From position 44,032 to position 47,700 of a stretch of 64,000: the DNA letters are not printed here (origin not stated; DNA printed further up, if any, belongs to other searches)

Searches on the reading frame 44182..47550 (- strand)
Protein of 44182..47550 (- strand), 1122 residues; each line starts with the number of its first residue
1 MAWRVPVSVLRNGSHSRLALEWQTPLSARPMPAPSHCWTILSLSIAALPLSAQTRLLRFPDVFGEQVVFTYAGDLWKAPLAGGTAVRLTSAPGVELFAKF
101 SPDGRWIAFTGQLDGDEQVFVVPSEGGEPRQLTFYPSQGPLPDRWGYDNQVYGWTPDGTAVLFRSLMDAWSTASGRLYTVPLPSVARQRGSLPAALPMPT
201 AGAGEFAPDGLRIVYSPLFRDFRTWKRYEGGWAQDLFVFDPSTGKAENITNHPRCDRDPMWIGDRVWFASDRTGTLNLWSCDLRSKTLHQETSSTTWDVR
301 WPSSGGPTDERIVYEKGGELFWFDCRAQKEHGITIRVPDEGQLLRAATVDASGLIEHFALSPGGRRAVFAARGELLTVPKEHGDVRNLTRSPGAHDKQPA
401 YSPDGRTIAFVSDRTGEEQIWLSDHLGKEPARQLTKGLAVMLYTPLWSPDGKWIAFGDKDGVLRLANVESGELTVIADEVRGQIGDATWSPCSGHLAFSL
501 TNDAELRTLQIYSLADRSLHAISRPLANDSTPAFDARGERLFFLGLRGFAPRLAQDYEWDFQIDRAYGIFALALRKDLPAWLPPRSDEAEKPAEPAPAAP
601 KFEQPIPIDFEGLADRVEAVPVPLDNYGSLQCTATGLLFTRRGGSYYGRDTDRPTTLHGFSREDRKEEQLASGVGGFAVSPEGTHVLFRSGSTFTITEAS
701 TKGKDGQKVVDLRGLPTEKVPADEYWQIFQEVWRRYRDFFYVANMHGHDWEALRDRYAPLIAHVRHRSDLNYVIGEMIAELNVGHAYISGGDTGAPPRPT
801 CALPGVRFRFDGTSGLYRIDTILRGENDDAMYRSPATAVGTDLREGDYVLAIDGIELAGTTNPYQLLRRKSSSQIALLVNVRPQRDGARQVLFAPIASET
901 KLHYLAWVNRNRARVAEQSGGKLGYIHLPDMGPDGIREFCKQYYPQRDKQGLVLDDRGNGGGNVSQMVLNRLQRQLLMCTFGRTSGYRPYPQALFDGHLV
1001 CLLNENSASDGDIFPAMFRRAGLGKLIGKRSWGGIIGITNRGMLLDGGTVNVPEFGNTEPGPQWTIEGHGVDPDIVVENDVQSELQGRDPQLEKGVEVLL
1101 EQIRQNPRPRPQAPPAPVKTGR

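Call 18: search_protein_families(library=pfam, proteins=[window:44182-47550:-], max_evalue=0.01)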
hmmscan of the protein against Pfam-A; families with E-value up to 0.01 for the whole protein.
window:44182-47550:- (1122 aa): 10 families
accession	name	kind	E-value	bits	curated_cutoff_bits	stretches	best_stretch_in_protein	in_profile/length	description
PF03572.23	Peptidase_S41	-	2.1e-26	92.9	24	1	922-1077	1-165/165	Peptidase family S41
PF07676.18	PD40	-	1.4e-24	85.9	20.9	2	386-421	2-37/38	WD40-like Beta Propeller Repeat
PF14684.11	Tricorn_C1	-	1.3e-22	79.9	24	1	721-779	1-59/59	Tricorn protease C1 domain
PF14685.13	PDZ_Tricorn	-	1.4e-12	47.9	25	1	805-889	4-84/88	Tricorn protease PDZ domain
PF00930.27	DPPIV_N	-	1.6e-07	30.9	22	0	70-134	20-80/354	Dipeptidyl peptidase IV (DPP IV) N-terminal region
PF25174.1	Beta-prop_THOC3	-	2.7e-06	27.1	305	1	446-538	95-183/272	THOC3 beta-propeller domain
PF00400.38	WD40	-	0.002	19.1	27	0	447-465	19-37/39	WD domain, G-beta repeat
PF10647.15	Gmad1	-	0.0027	18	20.5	0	396-476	25-102/251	Lipoprotein LpqB beta-propeller domain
PF12894.13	ANAPC4_WD40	-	0.0043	17.7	22.9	0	447-476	46-75/91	Anaphase-promoting complex subunit 4 WD40 domain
PF23414.1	Beta-prop_EML_2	-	0.0064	16.3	90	0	446-505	46-104/266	Echinoderm microtubule-associated protein second beta-propeller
